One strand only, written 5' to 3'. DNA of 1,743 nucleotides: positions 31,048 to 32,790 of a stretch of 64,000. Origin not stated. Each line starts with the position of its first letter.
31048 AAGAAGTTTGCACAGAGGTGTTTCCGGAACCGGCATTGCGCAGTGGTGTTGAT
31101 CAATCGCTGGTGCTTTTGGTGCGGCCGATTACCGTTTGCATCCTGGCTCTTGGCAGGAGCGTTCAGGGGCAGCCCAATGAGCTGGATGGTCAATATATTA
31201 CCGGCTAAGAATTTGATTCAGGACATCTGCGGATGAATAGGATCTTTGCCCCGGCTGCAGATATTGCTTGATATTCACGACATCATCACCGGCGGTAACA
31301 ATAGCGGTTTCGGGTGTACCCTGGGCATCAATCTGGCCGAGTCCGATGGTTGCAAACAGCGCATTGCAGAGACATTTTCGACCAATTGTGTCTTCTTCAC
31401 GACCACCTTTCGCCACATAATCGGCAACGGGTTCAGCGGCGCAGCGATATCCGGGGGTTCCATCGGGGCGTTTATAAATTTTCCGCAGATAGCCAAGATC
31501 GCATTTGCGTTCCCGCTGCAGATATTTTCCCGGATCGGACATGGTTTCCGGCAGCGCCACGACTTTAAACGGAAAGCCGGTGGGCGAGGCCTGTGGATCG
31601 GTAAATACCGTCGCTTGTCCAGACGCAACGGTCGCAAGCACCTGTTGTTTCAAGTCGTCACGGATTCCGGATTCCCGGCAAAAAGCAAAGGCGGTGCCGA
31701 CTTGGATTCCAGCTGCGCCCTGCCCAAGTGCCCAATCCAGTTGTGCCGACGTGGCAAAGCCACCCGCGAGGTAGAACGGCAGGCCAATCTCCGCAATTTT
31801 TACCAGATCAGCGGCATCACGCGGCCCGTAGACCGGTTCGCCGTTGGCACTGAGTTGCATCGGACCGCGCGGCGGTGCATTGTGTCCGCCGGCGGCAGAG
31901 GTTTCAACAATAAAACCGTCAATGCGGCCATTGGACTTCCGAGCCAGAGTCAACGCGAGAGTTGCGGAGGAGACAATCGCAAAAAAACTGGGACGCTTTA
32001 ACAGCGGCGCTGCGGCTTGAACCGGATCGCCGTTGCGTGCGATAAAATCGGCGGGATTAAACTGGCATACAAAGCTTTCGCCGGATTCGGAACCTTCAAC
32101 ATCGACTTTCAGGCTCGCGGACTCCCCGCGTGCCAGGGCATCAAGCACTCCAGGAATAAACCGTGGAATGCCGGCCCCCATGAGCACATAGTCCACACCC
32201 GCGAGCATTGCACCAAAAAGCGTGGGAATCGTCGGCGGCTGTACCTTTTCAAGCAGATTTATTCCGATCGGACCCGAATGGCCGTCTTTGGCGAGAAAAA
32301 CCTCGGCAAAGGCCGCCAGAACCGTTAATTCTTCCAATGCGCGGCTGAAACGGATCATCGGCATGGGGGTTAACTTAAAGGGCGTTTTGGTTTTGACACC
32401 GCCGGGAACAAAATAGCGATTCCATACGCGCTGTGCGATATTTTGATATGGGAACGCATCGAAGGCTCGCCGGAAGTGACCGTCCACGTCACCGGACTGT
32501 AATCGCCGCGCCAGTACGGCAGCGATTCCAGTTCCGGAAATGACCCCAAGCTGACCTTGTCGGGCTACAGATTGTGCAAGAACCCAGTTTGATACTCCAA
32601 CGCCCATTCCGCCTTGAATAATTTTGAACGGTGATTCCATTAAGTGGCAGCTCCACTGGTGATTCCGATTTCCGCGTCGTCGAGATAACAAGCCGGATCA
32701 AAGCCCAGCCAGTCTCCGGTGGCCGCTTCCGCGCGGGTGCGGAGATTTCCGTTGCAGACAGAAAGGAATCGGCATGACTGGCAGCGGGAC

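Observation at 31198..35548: Two tandem radical SAM/SPASM enzymes translationally coupled to an NMO-family flavoenzyme, facing a PNPOx-like gene across a palindromic operator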

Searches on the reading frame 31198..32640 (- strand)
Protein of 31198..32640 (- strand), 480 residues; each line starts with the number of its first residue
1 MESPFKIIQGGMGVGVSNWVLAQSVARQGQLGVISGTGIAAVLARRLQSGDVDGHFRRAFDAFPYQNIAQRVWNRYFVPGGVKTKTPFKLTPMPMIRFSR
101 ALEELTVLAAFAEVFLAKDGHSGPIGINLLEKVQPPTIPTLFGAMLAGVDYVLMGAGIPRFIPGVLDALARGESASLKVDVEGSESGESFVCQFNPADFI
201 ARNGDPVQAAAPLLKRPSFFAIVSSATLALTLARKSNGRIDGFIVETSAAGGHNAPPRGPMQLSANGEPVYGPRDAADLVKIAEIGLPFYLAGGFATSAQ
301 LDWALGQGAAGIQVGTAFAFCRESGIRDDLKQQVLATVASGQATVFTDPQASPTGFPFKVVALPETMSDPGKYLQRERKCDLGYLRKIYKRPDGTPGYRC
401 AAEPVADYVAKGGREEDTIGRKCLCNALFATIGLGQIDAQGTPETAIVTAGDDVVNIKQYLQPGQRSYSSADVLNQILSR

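Call 3: search_protein_families(library=pfam, proteins=[window:31198-32640:-])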
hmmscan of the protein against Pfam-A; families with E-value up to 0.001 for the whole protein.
window:31198-32640:- (480 aa): 1 family
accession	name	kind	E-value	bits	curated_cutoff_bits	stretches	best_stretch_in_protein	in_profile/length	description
PF03060.21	NMO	-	9.3e-16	58.5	28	1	203-336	121-243/331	Nitronate monooxygenase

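Call 4: search_protein_families(library=ncbifam, proteins=[window:31198-32640:-])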
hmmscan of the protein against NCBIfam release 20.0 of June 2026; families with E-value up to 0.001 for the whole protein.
window:31198-32640:- (480 aa): 1 family
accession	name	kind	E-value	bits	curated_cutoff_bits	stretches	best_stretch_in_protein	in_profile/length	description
TIGR03151.1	enACPred_II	equivalog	2e-07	30.6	453.1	1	284-347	159-220/307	enoyl-[acyl-carrier-protein] reductase FabK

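Call 9: find_homologous_proteins(query=window:31198-32640:-)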
Query window:31198-32640:- (480 aa): 8000 proteins with E <= 0.001 among 8000 candidates; the best 120 are listed.
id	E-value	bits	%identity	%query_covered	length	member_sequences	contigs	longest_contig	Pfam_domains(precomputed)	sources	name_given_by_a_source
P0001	0.0e+0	1073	99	100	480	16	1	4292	PF03060.22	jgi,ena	jgi:NAD(P)H-dependent flavin oxidoreductase YrpB (nitropropane dioxygenase family)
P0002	4.7e-270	914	85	100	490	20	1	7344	PF03060.22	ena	-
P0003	3.4e-251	852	79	100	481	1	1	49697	PF03060.22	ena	-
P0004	1.3e-246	837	78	100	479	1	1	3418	PF03060.22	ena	-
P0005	4.2e-244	829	78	98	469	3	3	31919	PF03060.22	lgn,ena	-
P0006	3.2e-242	822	77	100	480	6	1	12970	PF03060.22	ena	-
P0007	9.0e-241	818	77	100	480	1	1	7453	PF03060.22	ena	-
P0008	2.4e-240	816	77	100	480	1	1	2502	PF03060.22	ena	-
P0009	2.6e-240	816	76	100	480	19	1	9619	PF03060.22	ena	-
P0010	5.5e-239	812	76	99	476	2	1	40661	PF03060.22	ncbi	ncbi:MAG: nitronate monooxygenase [Phycisphaerae bacterium]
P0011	1.8e-237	807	75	100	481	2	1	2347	PF03060.22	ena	-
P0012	1.6e-236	804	74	100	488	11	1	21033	PF03060.22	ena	-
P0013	5.5e-228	775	73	99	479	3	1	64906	PF03060.22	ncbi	ncbi:MAG: nitronate monooxygenase [Phycisphaerae bacterium]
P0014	9.7e-228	775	72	100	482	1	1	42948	PF03060.22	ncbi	-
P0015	2.5e-227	773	71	100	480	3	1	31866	PF03060.22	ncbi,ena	-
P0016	1.7e-225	767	72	100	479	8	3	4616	PF03060.22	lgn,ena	-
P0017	4.4e-223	759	72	100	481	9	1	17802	PF03060.22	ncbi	-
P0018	1.5e-222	758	71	100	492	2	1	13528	PF03060.22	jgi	jgi:NAD(P)H-dependent flavin oxidoreductase YrpB (nitropropane dioxygenase family)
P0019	3.2e-215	733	68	100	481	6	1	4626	PF03060.22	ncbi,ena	-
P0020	1.5e-214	731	69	100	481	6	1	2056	PF03060.22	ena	-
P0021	1.3e-213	728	70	100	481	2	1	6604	PF03060.22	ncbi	-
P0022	1.5e-211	721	68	100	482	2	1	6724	PF03060.22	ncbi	-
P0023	1.2e-207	708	67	100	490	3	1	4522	PF03060.22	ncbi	-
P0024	4.4e-206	703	67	100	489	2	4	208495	PF03060.22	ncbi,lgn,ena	-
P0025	1.4e-204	698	68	100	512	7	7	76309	PF03060.22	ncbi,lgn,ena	-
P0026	5.6e-198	676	64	100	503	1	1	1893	PF03060.22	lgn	-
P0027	5.6e-196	670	64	100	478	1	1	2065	PF03060.22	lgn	-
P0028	7.9e-194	663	65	100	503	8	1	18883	PF03060.22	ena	-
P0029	1.4e-192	659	65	97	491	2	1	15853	PF03060.22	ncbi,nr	ncbi:MAG: nitronate monooxygenase [Phycisphaerales bacterium]|nr:nitronate monooxygenase [Phycisphae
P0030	4.4e-191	654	63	100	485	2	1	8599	PF03060.22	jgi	jgi:nitronate monooxygenase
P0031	1.6e-190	652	63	99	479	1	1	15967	PF03060.22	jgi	jgi:NAD(P)H-dependent flavin oxidoreductase YrpB (nitropropane dioxygenase family)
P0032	7.0e-190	650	62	99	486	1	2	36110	PF03060.22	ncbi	ncbi:MAG: nitronate monooxygenase [Phycisphaeraceae bacterium]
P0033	2.4e-189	648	62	99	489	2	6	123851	PF03060.22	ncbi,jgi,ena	-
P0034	4.4e-189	647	64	99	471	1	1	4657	PF03060.22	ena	-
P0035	4.5e-189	647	63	99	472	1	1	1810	PF03060.22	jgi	jgi:nitronate monooxygenase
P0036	3.3e-188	644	63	98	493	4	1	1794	PF03060.22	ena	-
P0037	5.1e-188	644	61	99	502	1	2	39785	PF03060.22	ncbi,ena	-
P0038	5.7e-188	643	62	99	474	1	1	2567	PF03060.22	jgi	jgi:NAD(P)H-dependent flavin oxidoreductase YrpB (nitropropane dioxygenase family)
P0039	1.0e-187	643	64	98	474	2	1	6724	PF03060.22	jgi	jgi:nitronate monooxygenase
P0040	1.3e-187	642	62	99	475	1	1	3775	PF03060.22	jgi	jgi:nitronate monooxygenase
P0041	4.3e-187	641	63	99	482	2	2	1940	PF03060.22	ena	-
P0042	1.2e-186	639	62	99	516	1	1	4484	PF03060.22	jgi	jgi:nitronate monooxygenase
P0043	2.2e-186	638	61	100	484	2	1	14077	PF03060.22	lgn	-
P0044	2.9e-186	638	62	99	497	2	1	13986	PF03060.22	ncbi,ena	-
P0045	7.1e-186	637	60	99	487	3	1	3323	PF03060.22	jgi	jgi:NAD(P)H-dependent flavin oxidoreductase YrpB (nitropropane dioxygenase family)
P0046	7.1e-186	637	60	99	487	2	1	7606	PF03060.22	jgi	jgi:NAD(P)H-dependent flavin oxidoreductase YrpB (nitropropane dioxygenase family)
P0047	7.1e-186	637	63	100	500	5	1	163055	PF03060.22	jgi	jgi:nitronate monooxygenase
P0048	3.3e-185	634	62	99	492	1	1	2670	PF03060.22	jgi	jgi:NAD(P)H-dependent flavin oxidoreductase YrpB (nitropropane dioxygenase family)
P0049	4.0e-185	634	61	99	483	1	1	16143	PF03060.22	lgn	-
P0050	6.1e-185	633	61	99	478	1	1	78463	PF03060.22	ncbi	-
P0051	8.1e-185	633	61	99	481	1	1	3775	PF03060.22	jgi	jgi:NAD(P)H-dependent flavin oxidoreductase YrpB (nitropropane dioxygenase family)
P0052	1.2e-184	633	61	100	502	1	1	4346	PF03060.22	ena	-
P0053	1.3e-184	632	61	99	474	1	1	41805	PF03060.22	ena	-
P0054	1.5e-184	632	61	99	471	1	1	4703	PF03060.22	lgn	-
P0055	1.7e-184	632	60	99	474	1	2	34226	PF03060.22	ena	-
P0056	3.0e-184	631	62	100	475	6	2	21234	PF03060.22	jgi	jgi:nitronate monooxygenase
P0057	4.2e-184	631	62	100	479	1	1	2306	PF03060.22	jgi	jgi:NAD(P)H-dependent flavin oxidoreductase YrpB (nitropropane dioxygenase family)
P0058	4.8e-184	631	60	100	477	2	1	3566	PF03060.22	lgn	-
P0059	4.9e-184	630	60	99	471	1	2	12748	PF03060.22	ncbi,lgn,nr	ncbi:MAG TPA: nitronate monooxygenase [Tepidisphaeraceae bacterium]|nr:nitronate monooxygenase [Tepi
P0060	6.4e-184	630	61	98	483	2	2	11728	PF03060.22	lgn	-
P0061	6.8e-184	630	60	99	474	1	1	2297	PF03060.22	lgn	-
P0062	7.6e-184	630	62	98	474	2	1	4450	PF03060.22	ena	-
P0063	1.1e-183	629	60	99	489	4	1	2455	PF03060.22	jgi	jgi:NAD(P)H-dependent flavin oxidoreductase YrpB (nitropropane dioxygenase family)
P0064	1.8e-183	629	61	100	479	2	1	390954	PF03060.22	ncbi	-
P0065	2.1e-183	628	60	99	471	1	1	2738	PF03060.22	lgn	-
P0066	2.3e-183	628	61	99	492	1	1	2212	PF03060.22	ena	-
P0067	2.7e-183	628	62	99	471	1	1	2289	PF03060.22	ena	-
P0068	2.8e-183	628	61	100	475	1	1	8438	PF03060.22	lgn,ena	-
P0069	3.7e-183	628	60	100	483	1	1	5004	PF03060.22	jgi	-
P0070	4.7e-183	627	61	99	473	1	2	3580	PF03060.22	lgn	-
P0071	4.7e-183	627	62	97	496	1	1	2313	PF03060.22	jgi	jgi:nitronate monooxygenase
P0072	4.7e-183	627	61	99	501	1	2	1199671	PF03060.22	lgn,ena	-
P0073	5.0e-183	627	60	99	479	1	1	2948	PF03060.22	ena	-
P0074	5.5e-183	627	62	99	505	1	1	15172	PF03060.22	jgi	jgi:nitronate monooxygenase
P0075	5.9e-183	627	61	100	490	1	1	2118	PF03060.22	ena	-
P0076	9.0e-183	626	62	98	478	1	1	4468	PF03060.22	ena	-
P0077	1.1e-182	626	60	100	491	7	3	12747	PF03060.22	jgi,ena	jgi:NAD(P)H-dependent flavin oxidoreductase YrpB (nitropropane dioxygenase family)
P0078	1.3e-182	626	61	100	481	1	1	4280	PF03060.22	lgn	-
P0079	1.4e-182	626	59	99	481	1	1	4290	PF03060.22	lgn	-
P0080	1.5e-182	626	61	100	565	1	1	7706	PF03060.22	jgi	jgi:nitronate monooxygenase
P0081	1.7e-182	625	61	99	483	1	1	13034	PF03060.22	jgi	jgi:nitronate monooxygenase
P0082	2.1e-182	625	59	99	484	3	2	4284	PF03060.22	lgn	-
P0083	2.1e-182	625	61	100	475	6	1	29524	PF03060.22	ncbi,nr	ncbi:MAG: nitronate monooxygenase [Verrucomicrobia subdivision 3 bacterium]|nr:nitronate monooxygena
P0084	2.5e-182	625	61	100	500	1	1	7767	PF03060.22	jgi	jgi:nitronate monooxygenase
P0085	2.8e-182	625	60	99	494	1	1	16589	PF03060.22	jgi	jgi:NAD(P)H-dependent flavin oxidoreductase YrpB (nitropropane dioxygenase family)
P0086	4.1e-182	624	60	99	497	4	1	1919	PF03060.22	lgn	-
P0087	4.2e-182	624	61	99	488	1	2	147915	PF03060.22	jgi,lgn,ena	-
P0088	4.9e-182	624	61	100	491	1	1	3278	PF03060.22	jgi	jgi:nitronate monooxygenase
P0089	5.6e-182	624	60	100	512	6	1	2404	PF03060.22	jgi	jgi:NAD(P)H-dependent flavin oxidoreductase YrpB (nitropropane dioxygenase family)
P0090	5.6e-182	624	62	100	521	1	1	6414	PF03060.22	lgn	-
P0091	5.7e-182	624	61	98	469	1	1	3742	PF03060.22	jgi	jgi:nitronate monooxygenase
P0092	6.5e-182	623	61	99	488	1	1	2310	PF03060.22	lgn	-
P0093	6.7e-182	623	60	99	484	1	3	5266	PF03060.22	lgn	-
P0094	7.0e-182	623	60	99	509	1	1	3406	PF03060.22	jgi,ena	-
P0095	7.2e-182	623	61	99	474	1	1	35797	PF03060.22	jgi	jgi:nitronate monooxygenase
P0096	7.3e-182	623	60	99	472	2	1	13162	PF03060.22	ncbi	-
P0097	8.5e-182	623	61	99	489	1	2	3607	PF03060.22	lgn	-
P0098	8.7e-182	623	63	98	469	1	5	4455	PF03060.22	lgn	-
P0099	8.9e-182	623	61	99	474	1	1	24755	PF03060.22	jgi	jgi:NAD(P)H-dependent flavin oxidoreductase YrpB (nitropropane dioxygenase family)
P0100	9.5e-182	623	62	98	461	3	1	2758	PF03060.22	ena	-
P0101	1.0e-181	623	62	98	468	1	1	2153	PF03060.22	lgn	-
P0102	1.2e-181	623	60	100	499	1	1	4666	PF03060.22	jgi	jgi:NAD(P)H-dependent flavin oxidoreductase YrpB (nitropropane dioxygenase family)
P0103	1.2e-181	623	61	99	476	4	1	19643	PF03060.22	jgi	-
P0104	1.3e-181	622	61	98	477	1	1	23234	PF03060.22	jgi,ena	-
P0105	1.4e-181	622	60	100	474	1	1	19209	PF03060.22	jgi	jgi:nitronate monooxygenase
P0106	1.5e-181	622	61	97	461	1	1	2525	PF03060.22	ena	-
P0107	1.5e-181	622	60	100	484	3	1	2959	PF03060.22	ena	-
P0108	1.5e-181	622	61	100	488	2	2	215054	PF03060.22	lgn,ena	-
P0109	1.6e-181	622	60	98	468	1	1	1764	PF03060.22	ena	-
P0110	1.8e-181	622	59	99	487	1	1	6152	PF03060.22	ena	-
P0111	1.8e-181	622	61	99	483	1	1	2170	PF03060.22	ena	-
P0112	2.0e-181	622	60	100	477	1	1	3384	PF03060.22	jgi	jgi:NAD(P)H-dependent flavin oxidoreductase YrpB (nitropropane dioxygenase family)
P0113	2.0e-181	622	59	99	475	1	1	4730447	PF03060.22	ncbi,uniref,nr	ncbi:2-nitropropane dioxygenase [Nibricoccus aquaticus]|uniref:2-nitropropane dioxygenase n=1 Tax=Ni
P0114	2.8e-181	621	60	99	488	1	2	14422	PF03060.22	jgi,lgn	-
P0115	3.3e-181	621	60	99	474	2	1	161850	PF03060.22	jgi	jgi:nitronate monooxygenase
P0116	3.5e-181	621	61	99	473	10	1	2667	PF03060.22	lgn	-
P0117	4.8e-181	621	60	100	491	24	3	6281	PF03060.22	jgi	jgi:NAD(P)H-dependent flavin oxidoreductase YrpB (nitropropane dioxygenase family)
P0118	5.4e-181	620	59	100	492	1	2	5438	PF03060.22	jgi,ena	jgi:nitronate monooxygenase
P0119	5.9e-181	620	61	99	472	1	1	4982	PF03060.22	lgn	-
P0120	6.3e-181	620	61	100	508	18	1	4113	PF03060.22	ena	-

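Call 10: find_encoding_contigs(protein=P0113, flank=8000, max_places=2)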
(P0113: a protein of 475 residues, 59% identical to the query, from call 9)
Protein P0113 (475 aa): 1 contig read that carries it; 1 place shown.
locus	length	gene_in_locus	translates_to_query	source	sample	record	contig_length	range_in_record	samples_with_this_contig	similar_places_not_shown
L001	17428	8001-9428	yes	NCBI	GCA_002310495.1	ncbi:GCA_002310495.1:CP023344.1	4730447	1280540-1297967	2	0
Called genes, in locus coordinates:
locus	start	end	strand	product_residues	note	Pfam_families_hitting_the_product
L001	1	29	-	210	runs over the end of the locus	PF00573:Ribosomal_L4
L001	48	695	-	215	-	PF00297:Ribosomal_L3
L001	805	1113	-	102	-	PF00338:Ribosomal_S10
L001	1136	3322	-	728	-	PF00009:GTP_EFTU, PF22042:EF-G_D2, PF03144:GTP_EFTU_D2, PF16658:RF3_C (weak), PF14492:EFG_III, PF03764:EFG_IV, PF00679:EFG_C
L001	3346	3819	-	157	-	PF00177:Ribosomal_S7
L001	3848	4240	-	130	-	PF00164:Ribosom_S12_S23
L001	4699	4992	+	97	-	-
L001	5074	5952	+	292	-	PF08378:NERD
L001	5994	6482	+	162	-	-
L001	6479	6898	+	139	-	PF02657:SufE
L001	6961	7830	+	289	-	PF01026:TatD_DNase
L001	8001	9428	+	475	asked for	PF03060:NMO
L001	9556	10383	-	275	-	PF00899:ThiF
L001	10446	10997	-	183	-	PF13521:AAA_28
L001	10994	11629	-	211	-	PF04973:NMN_transporter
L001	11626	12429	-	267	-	PF01430:HSP33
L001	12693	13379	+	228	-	-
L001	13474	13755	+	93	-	PF03992:ABM (weak)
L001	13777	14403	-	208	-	PF01625:PMSR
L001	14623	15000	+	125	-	-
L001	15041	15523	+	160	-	PF01510:Amidase_2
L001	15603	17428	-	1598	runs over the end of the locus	PF17936:Big_6 (faint), PF19077:Big_13, PF12951:PATR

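Call 11: find_encoding_contigs(protein=P0013, flank=8000, max_places=2)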
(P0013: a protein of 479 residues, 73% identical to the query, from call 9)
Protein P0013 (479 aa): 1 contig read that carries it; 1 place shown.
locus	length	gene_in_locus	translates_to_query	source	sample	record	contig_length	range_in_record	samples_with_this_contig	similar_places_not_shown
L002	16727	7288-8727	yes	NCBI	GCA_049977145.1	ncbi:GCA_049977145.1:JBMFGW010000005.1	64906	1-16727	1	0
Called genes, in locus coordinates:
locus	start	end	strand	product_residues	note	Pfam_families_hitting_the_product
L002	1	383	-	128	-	PF13518:HTH_28 (weak), PF13551:HTH_29, PF13565:HTH_32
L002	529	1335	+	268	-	PF01242:PTPS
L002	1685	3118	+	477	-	PF01134:GIDA (faint), PF01266:DAO (faint), PF03486:HI0933_like (faint), PF07992:Pyr_redox_2, PF13450:NAD_binding_8 (faint), PF13738:Pyr_redox_3, PF00070:Pyr_redox, PF02852:Pyr_redox_dim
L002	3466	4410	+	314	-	PF00586:AIRS, PF02769:AIRS_C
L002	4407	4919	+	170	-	PF02367:TsaE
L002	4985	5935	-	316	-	PF02729:OTCace_N, PF00185:OTCace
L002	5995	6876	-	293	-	PF00696:AA_kinase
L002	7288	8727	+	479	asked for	PF03060:NMO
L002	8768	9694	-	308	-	PF01073:3Beta_HSD (faint), PF01370:Epimerase, PF02719:Polysacc_synt_2 (faint), PF04321:RmlD_sub_bind, PF16363:GDP_Man_Dehyd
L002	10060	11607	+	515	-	PF04715:, PF00425:Chorismate_bind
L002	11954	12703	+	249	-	PF00106:adh_short, PF08659:KR, PF01370:Epimerase (weak), PF13561:adh_short_C2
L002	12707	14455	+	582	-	PF00496:SBP_bac_5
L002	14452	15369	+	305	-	PF19300:BPD_transp_1_N (weak), PF00528:BPD_transp_1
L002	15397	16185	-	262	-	-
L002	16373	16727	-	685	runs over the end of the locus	-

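Call 12: find_encoding_contigs(protein=P0024, flank=8000, max_places=2)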
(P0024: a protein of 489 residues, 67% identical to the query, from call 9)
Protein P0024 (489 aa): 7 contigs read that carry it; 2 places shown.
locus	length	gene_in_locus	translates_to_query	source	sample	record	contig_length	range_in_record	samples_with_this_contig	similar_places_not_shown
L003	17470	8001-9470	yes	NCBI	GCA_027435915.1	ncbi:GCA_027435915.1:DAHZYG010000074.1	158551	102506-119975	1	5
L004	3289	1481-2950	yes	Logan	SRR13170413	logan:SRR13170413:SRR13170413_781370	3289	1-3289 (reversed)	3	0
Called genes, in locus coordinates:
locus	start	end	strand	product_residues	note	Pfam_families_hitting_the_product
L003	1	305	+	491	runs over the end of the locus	PF18073:Zn_ribbon_LapB, PF13481:AAA_25, PF03796:DnaB_C (faint), PF06745:ATPase, PF23442:DUF7125 (weak)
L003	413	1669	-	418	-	PF00994:MoCF_biosynth, PF18146:CinA_KH, PF02464:CinA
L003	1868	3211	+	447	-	PF00815:Histidinol_dh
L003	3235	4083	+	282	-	PF17930:LpxI_N, PF06230:LpxI_C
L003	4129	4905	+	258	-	-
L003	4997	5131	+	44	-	-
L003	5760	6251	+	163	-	-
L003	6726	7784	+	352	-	PF08240:ADH_N, PF00107:ADH_zinc_N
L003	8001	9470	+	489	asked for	PF03060:NMO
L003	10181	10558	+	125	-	-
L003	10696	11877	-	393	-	-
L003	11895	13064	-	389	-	PF01408:GFO_IDH_MocA, PF22725:GFO_IDH_MocA_C3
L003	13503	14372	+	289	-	-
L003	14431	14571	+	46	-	-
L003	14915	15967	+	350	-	PF06723:MreB_Mbl, PF00022:Actin (weak), PF25216:Volactin (faint), PF11104:PilM_2 (faint), PF00012:HSP70, PF14450:FtsA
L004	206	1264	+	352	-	PF08240:ADH_N, PF00107:ADH_zinc_N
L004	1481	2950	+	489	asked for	PF03060:NMO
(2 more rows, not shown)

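Call 13: find_encoding_contigs(protein=P0003, flank=8000, max_places=1)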
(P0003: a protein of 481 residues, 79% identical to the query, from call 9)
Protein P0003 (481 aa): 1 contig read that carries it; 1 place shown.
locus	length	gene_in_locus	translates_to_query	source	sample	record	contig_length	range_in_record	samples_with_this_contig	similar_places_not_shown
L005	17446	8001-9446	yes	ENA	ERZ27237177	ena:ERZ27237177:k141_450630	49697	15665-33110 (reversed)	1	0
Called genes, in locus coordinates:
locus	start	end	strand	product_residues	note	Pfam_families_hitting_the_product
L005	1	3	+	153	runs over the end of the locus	PF07681:DoxX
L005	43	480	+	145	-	-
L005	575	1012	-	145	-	PF00034:Cytochrom_C, PF13442:Cytochrome_CBB3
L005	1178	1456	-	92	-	-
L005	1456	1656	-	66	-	PF17375:DUF5397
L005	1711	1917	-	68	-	-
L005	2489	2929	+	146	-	PF00034:Cytochrom_C, PF13442:Cytochrome_CBB3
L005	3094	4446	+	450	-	-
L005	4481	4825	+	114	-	-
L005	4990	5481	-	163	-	PF12900:Pyridox_ox_2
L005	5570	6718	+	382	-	PF04055:Radical_SAM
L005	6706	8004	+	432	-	PF04055:Radical_SAM, PF13353:Fer4_12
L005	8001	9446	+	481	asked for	PF03060:NMO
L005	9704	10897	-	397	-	-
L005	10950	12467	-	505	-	-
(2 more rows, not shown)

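Call 14: find_encoding_contigs(protein=P0002, flank=8000, max_places=1)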
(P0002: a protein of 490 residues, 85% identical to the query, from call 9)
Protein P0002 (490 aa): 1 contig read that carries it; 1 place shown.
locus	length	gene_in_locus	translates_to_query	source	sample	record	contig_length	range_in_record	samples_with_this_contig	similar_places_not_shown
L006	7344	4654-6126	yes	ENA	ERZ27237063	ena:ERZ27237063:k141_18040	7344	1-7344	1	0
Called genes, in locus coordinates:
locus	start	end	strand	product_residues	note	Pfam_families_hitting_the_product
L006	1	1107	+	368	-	?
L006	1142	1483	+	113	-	-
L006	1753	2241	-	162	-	PF12900:Pyridox_ox_2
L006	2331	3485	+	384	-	PF04055:Radical_SAM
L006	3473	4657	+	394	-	PF13353:Fer4_12 (weak), PF04055:Radical_SAM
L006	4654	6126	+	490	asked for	PF03060:NMO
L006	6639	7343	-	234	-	?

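Call 15: find_encoding_contigs(protein=P0010, flank=8000, max_places=1)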
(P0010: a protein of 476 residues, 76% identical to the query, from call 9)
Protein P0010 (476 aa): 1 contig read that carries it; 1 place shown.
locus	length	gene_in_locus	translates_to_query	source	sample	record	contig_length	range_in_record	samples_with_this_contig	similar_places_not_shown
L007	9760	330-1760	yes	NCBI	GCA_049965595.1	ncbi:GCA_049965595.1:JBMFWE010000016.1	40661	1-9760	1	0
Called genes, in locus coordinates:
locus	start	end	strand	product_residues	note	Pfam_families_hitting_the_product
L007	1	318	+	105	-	?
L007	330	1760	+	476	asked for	PF03060:NMO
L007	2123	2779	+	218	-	PF06971:Put_DNA-bind_N, PF02629:CoA_binding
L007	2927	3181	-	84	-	-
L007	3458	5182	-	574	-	-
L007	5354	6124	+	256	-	PF13489:Methyltransf_23, PF13847:Methyltransf_31, PF08241:Methyltransf_11, PF08242:Methyltransf_12, PF13649:Methyltransf_25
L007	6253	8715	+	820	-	PF07944:Beta-AFase-like_GH127_cat, PF20736:Glyco_hydro127M, PF16375:DUF4986, PF20620:DUF6805 (weak)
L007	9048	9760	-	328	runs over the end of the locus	PF14240:YHYH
